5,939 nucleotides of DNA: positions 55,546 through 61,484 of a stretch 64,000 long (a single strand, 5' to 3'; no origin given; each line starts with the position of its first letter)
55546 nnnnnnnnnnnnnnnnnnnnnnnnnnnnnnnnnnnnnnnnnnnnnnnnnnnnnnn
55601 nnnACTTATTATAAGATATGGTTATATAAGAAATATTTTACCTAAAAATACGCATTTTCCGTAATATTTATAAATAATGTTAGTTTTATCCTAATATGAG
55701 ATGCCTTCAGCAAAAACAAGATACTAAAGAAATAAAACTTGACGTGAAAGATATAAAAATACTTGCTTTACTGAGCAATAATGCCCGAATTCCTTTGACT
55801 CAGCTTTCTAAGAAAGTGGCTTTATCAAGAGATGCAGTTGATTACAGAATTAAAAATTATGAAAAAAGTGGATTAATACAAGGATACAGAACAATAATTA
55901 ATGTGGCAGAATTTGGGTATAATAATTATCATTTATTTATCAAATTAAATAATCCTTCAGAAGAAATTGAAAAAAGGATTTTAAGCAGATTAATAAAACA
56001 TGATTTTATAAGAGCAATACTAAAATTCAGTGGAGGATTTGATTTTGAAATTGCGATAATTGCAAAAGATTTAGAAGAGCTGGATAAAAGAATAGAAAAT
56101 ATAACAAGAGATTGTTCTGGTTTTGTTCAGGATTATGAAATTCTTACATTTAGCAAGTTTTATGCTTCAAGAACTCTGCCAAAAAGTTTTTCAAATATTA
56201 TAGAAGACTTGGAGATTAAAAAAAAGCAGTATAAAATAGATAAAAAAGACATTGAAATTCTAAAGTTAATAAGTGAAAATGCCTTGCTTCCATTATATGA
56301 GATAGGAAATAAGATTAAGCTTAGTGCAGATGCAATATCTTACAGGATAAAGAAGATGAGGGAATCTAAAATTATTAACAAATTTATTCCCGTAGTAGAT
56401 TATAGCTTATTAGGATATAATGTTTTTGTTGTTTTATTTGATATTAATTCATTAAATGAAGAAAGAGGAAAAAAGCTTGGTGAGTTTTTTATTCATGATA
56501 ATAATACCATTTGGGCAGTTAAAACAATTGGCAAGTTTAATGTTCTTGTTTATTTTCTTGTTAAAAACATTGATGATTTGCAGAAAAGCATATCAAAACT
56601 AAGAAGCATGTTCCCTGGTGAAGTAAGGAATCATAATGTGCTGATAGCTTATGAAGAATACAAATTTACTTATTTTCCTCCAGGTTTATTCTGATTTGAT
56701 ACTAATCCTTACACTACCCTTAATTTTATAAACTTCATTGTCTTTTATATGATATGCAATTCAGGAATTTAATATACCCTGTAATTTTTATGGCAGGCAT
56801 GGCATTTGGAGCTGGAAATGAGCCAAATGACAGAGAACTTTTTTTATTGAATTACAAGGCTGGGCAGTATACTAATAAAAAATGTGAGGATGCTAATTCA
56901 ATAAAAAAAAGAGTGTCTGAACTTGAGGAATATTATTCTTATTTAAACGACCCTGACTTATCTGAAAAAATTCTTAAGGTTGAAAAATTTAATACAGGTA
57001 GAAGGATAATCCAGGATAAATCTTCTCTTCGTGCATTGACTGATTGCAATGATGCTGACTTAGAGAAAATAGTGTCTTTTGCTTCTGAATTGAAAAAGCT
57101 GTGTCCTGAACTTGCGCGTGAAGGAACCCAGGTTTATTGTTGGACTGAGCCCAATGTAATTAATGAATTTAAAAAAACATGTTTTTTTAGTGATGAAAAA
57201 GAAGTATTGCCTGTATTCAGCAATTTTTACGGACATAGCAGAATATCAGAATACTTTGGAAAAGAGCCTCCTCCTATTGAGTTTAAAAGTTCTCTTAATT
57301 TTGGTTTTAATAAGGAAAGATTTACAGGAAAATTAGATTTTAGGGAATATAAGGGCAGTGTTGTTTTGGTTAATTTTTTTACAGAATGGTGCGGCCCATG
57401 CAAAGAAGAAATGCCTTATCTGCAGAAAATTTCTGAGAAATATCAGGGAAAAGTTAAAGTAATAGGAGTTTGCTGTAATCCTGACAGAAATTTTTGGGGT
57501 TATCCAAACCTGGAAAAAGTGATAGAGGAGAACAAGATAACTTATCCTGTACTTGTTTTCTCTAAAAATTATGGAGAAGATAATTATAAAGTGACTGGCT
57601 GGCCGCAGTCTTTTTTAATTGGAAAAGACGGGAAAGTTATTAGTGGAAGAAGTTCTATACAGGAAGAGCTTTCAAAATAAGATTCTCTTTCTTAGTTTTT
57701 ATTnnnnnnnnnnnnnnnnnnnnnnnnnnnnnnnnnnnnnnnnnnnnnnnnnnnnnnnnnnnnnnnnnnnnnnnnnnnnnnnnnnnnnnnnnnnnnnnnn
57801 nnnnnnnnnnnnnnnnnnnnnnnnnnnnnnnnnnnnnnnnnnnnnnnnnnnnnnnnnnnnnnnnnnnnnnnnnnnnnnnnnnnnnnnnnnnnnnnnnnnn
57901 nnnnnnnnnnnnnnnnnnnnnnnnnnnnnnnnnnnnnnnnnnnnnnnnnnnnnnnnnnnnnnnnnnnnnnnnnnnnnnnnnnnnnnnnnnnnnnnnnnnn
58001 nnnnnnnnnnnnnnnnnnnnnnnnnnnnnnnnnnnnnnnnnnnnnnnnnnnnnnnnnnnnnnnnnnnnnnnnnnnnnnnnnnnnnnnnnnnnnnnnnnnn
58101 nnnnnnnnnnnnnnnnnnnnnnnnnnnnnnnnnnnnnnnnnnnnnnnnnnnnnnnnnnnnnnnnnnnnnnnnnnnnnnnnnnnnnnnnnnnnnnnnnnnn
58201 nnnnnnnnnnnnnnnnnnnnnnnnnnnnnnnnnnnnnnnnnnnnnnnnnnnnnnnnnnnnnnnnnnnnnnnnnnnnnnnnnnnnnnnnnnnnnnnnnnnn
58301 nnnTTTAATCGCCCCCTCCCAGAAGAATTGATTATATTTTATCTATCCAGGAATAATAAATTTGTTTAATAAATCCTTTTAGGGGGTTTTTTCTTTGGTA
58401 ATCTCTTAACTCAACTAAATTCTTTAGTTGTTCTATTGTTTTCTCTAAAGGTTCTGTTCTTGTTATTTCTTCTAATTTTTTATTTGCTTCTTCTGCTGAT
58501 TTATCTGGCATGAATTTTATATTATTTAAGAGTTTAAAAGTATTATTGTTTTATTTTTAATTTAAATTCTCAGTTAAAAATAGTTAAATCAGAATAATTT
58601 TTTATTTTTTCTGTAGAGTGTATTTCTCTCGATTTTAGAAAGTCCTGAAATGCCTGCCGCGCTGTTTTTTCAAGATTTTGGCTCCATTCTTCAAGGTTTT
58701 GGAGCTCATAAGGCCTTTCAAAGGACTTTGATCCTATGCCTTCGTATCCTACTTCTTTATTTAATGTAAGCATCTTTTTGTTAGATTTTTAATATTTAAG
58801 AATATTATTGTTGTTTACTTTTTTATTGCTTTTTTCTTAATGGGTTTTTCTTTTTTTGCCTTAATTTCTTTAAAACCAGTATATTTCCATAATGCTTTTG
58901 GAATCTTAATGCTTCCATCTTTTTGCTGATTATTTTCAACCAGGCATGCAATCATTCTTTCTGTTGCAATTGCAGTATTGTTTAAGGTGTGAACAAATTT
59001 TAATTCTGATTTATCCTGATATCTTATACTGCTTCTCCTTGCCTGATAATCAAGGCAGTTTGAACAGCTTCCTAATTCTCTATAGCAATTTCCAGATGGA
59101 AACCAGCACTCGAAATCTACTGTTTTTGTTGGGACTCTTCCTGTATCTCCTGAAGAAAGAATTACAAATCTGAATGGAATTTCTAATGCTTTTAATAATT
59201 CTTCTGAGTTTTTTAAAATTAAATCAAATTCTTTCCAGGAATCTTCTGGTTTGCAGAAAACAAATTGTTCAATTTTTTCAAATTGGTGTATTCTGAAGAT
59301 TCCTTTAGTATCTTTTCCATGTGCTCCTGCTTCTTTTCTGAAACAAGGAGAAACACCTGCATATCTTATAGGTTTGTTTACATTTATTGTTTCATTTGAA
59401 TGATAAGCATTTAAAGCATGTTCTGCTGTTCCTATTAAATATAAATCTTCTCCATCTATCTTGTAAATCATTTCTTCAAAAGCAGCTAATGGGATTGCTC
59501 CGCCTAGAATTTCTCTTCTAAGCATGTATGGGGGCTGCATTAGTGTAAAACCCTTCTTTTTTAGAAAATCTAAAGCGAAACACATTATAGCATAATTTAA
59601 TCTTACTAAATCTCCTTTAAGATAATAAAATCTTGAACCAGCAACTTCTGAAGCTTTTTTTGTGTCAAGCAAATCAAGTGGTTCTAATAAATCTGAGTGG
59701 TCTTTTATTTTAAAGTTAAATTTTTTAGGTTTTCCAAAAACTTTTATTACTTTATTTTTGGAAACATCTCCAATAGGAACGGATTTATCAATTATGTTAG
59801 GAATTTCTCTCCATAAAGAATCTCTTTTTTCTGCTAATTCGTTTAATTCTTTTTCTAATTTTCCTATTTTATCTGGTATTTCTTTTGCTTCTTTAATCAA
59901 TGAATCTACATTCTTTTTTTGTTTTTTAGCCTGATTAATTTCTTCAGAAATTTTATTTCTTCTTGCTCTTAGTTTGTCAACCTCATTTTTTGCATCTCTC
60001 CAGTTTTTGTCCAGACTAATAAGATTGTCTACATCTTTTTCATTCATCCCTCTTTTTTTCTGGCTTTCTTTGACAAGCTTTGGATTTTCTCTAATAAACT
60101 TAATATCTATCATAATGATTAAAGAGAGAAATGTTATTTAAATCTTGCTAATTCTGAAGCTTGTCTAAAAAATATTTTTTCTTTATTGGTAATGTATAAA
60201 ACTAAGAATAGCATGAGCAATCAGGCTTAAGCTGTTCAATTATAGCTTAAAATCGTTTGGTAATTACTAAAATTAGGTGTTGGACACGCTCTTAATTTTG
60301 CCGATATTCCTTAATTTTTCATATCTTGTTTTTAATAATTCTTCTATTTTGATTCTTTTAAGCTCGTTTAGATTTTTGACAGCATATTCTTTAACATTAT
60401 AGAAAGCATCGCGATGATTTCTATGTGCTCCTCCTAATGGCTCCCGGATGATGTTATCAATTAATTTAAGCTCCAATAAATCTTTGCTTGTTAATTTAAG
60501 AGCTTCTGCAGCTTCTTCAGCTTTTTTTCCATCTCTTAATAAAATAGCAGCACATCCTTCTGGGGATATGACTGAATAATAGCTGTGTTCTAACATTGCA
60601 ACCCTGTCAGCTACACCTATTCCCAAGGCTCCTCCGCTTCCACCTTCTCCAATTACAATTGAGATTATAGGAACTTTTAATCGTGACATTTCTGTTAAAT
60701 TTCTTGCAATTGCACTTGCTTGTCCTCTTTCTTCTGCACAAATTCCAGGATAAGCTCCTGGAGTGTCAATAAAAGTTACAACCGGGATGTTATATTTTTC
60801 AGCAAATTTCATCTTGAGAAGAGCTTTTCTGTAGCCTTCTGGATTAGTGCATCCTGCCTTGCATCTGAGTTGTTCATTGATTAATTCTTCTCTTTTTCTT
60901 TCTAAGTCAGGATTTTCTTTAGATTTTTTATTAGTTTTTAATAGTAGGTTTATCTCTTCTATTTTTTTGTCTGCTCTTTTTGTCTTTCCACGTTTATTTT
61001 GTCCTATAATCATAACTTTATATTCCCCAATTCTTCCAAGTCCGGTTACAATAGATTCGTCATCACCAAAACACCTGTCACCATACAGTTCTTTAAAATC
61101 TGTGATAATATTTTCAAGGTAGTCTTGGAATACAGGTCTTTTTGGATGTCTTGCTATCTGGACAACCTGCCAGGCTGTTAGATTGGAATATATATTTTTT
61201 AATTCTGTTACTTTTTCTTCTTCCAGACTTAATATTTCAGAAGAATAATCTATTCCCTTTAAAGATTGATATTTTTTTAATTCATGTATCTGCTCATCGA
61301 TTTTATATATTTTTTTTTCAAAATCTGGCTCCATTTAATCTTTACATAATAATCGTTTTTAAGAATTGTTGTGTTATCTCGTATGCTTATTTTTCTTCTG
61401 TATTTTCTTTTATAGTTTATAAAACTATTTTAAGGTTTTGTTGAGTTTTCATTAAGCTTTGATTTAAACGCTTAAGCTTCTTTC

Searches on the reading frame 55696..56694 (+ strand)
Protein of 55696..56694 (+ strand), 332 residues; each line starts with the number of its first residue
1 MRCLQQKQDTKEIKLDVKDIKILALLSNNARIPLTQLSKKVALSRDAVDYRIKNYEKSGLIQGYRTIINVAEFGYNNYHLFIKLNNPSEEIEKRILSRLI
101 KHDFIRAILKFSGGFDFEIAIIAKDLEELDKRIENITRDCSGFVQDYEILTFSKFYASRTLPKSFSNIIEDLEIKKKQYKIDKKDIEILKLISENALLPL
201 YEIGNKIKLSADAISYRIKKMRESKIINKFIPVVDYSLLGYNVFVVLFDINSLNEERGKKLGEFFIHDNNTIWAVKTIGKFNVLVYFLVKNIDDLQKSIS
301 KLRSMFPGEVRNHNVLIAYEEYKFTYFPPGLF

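Call 4: search_protein_families(library=pfam, proteins=[window:55696-56694:+], max_evalue=0.01)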
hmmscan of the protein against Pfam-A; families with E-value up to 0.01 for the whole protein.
window:55696-56694:+ (332 aa): 9 families
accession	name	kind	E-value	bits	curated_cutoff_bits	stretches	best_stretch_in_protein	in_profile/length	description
PF13404.12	HTH_AsnC-type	-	1.1e-21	76.8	27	2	15-54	1-40/42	AsnC-type helix-turn-helix domain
PF13412.12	HTH_24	-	2e-17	62.9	21.9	2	15-62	1-48/48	Winged helix-turn-helix DNA-binding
PF01047.28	MarR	-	2.9e-07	30.7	24.6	0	20-62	6-48/59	MarR family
PF01037.27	AsnC_trans_reg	-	8.5e-05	22.8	25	0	91-137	10-57/73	Lrp/AsnC ligand binding domain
PF01022.26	HTH_5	-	0.0015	18.8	22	0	186-229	5-47/47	Bacterial regulatory protein, arsR family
PF08279.18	HTH_11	-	0.0015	18.8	25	0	21-59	4-43/55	HTH domain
PF12802.13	MarR_2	-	0.0017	18.9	27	0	21-62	9-51/61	MarR family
PF08280.17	HTH_Mga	-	0.0034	17.8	23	0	19-48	7-36/59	M protein trans-acting positive regulator (MGA) HTH domain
PF12840.13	HTH_20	-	0.0066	16.8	27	0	187-228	8-49/51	Helix-turn-helix domain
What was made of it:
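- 55696..56694 (+): Locus 2: Lrp2, a tandem Lrp/AsnC protein. Two HTH_AsnC-type stretches (call 4).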

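Call 5: search_protein_families(library=ncbifam, proteins=[window:55696-56694:+], max_evalue=0.01)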
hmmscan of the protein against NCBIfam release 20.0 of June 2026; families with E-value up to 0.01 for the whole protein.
window:55696-56694:+ (332 aa): 16 families
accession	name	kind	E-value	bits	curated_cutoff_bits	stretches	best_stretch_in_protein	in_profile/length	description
NF040947.1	trans_reg_LysM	equivalog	4.7e-26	91.2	180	2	15-149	1-130/136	HTH-type transcriptional regulator LysM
NF008384.0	PRK11179.1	equivalog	1.4e-23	83.4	227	2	176-317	2-141/153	transcriptional regulator AsnC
NF053758.1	ChrTpTrnRegChrS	equivalog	3.3e-23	82.2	250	2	5-144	2-139/158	chromate efflux transcriptional regulator ChrS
NF040820.1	trans_reg_LrpA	equivalog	1.6e-22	79.9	250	2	15-142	2-127/141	HTH-type transcriptional regulator LrpA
NF041396.1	TranRegLrp_Halo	equivalog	9.2e-18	64.5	190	2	185-303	7-123/149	HTH-type transcriptional regulator Lrp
NF008370.0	PRK11169.1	equivalog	4.5e-15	55.7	233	2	8-128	5-126/164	leucine-responsive transcriptional regulator Lrp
NF040708.3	Siroheme_Dcarb_AhbA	equivalog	8e-08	32.2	140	1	199-252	18-71/144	siroheme decarboxylase subunit alpha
NF053814.1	teico_TcaR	equivalog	4.2e-06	26.9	170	1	175-228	30-83/151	MarR family transcriptional regulator TcaR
NF040707.3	Siroheme_Dcarb_AhbB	equivalog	7.9e-06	25.7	125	0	199-262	15-80/146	siroheme decarboxylase subunit beta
NF041395.1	TranRegLrpA1_Halo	equivalog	1.7e-05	24.9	250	1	20-142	8-128/142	HTH-type transcriptional regulator LrpA1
NF053606.1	Sta1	subfamily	5.9e-05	23.1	80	0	15-85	18-87/100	Sta1 family transcriptional regulator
NF040939.2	trans_reg_lrs14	equivalog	0.00017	21.6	90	0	15-66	19-71/103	Lrs14 family HTH-type transcriptional regulator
TIGR01884.1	cas_HTH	subfamily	0.00039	19.9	60.2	1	8-62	133-187/202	CRISPR-associated CARF protein Csa3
NF033788.1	HTH_metalloreg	subfamily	0.00067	19.4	55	0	186-228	14-56/77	metalloregulator ArsR/SmtB family transcription factor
TIGR00122.1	birA_repr_reg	equivalog_domain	0.003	17.4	70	0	18-60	1-42/69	biotin operon repressor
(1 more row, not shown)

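Call 13: search_protein_families(library=padloc, proteins=[window:55696-56694:+], max_evalue=0.01)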
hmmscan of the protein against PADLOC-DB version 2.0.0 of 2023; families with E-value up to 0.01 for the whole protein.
window:55696-56694:+ (332 aa): 10 families
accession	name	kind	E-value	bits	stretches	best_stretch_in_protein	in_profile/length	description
PDLC01866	CARF3--CARF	-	2.5e-10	38.7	2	177-229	133-185/207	-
PDLC01848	CARF3--CARF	-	9e-07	26.7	1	172-229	126-181/197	-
PDLC01044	Csa3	-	2e-06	25.8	1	11-63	130-183/194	Type I-A associated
PDLC01438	Csa3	-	2.8e-06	25.6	0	16-86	147-203/305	"CAS-I,CAS-II,CAS-III,CAS-IV,CAS-V,CAS-VI; associated_signaling"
PDLC01879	CARF3--CARF_TM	-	4.2e-06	24.6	1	168-229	142-202/222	-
PDLC01434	CasR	-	1e-05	23.5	1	12-62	123-172/191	"CAS-I,CAS-II,CAS-III,CAS-IV,CAS-V,CAS-VI; associated_signaling"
PDLC01268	CasR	-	9.4e-05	20.4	1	14-63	121-169/179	"CAS-I,CAS-II,CAS-III,CAS-IV,CAS-V,CAS-VI; associated_signaling"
PDLC01860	CARF3--CARF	-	0.00017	19.7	0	176-229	136-189/210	-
PDLC01852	CARF3--CARF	-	0.00051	18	0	170-228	130-188/208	-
PDLC01858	CARF3--CARF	-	0.00098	17.1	0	8-70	135-196/204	-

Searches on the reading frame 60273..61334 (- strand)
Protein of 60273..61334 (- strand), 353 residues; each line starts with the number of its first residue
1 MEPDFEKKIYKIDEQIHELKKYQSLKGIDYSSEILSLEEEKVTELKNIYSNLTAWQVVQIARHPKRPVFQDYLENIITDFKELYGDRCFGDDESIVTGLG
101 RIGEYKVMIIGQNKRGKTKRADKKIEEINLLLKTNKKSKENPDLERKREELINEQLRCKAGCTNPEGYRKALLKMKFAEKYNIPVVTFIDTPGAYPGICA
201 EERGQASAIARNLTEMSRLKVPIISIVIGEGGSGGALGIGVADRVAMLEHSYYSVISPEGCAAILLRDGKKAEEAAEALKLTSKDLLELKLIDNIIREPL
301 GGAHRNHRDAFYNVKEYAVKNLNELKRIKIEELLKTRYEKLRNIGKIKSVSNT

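Call 87: search_protein_families(library=pfam, proteins=[window:60273-61334:-], max_evalue=0.0001)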
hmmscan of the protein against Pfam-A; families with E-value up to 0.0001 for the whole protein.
window:60273-61334:- (353 aa): 2 families
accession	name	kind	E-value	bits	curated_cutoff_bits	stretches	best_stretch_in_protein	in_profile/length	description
PF03255.19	ACCA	-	1.1e-129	432.5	23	2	152-345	117-310/310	Acetyl co-enzyme A carboxylase carboxyltransferase-like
PF01039.27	Carboxyl_trans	-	8.2e-22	77.9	22.3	1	93-280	282-429/493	Carboxyl transferase domain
